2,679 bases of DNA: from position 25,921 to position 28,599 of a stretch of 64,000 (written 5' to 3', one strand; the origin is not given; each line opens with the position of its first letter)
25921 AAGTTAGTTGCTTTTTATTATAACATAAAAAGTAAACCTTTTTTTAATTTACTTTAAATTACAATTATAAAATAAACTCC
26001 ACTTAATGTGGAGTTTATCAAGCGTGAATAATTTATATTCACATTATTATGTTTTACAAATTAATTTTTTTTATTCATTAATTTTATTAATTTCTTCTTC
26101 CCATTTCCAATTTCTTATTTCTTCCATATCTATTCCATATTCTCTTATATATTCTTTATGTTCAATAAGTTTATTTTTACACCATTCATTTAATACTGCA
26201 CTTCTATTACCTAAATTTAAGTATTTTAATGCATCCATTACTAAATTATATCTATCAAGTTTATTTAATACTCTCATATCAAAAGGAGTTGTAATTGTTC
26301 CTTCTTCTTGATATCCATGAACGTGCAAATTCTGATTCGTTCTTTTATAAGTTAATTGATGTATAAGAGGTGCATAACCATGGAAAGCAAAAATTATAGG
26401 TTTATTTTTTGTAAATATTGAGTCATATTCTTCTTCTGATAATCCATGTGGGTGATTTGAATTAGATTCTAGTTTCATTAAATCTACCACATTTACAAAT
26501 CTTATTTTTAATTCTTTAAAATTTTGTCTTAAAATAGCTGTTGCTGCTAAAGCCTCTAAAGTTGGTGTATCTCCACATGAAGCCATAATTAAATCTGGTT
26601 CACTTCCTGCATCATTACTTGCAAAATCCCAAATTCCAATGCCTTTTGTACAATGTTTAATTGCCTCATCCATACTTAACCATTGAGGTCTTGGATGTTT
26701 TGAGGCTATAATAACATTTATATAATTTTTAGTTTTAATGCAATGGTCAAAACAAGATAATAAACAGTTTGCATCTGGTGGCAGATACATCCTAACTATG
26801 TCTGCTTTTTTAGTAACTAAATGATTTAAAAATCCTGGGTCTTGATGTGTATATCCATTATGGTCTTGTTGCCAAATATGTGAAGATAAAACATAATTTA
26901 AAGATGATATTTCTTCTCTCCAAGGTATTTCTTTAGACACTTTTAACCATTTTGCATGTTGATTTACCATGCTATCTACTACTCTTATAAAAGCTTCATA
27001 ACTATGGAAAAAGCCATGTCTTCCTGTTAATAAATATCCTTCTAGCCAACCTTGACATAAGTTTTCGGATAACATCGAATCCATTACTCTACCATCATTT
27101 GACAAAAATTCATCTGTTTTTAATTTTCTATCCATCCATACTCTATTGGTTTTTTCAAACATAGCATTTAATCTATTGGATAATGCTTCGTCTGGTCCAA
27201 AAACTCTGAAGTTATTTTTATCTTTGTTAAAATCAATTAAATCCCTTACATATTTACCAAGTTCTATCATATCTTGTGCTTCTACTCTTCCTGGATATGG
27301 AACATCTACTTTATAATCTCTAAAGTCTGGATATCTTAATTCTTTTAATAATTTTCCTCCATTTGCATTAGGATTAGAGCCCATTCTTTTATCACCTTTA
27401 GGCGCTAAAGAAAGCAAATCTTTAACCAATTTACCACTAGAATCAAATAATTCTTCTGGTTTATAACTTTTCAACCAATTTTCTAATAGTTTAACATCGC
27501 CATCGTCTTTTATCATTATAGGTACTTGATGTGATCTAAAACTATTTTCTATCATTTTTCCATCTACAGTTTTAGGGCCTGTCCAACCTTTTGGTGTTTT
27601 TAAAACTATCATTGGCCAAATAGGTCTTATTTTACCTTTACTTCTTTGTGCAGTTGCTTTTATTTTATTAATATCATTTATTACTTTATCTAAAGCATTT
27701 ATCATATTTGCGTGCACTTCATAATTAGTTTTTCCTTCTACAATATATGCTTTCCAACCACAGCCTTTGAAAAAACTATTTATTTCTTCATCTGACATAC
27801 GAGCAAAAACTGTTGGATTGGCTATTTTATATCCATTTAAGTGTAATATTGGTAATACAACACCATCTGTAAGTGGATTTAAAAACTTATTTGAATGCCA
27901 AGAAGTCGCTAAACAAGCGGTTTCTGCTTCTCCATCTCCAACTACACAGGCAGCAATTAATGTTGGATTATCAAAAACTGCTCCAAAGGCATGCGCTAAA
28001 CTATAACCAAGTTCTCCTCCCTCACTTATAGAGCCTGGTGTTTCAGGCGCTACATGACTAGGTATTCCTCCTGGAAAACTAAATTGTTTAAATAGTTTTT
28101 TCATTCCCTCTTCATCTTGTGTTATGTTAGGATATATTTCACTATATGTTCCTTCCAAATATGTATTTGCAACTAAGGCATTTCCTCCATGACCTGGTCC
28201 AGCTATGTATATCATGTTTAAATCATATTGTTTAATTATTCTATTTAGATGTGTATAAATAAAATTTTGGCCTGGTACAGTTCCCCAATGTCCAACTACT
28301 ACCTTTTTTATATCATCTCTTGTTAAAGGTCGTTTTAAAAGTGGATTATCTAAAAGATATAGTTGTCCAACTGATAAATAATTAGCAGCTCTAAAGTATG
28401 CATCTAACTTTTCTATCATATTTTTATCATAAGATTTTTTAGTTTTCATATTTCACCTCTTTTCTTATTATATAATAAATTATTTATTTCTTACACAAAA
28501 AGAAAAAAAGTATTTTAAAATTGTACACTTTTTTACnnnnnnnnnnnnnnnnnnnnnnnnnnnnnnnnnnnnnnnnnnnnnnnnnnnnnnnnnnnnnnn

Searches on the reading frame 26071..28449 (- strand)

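Call 60: search_protein_families(library=pfam, proteins=[window:26071-28449:-], max_evalue=0.0001)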
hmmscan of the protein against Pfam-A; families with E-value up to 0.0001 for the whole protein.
window:26071-28449:- (792 aa): 3 families
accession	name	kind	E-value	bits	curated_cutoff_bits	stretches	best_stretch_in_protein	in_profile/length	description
PF09364.15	XFP_N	-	1.6e-174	580.3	23.7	1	8-366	3-363/364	XFP N-terminal domain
PF09363.15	XFP_C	-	2.6e-92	308.3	23.4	1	584-783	1-202/202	XFP C-terminal domain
PF03894.20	XFP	-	2.2e-83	278.8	22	1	396-572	2-176/177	D-xylulose 5-phosphate/D-fructose 6-phosphate phosphoketolase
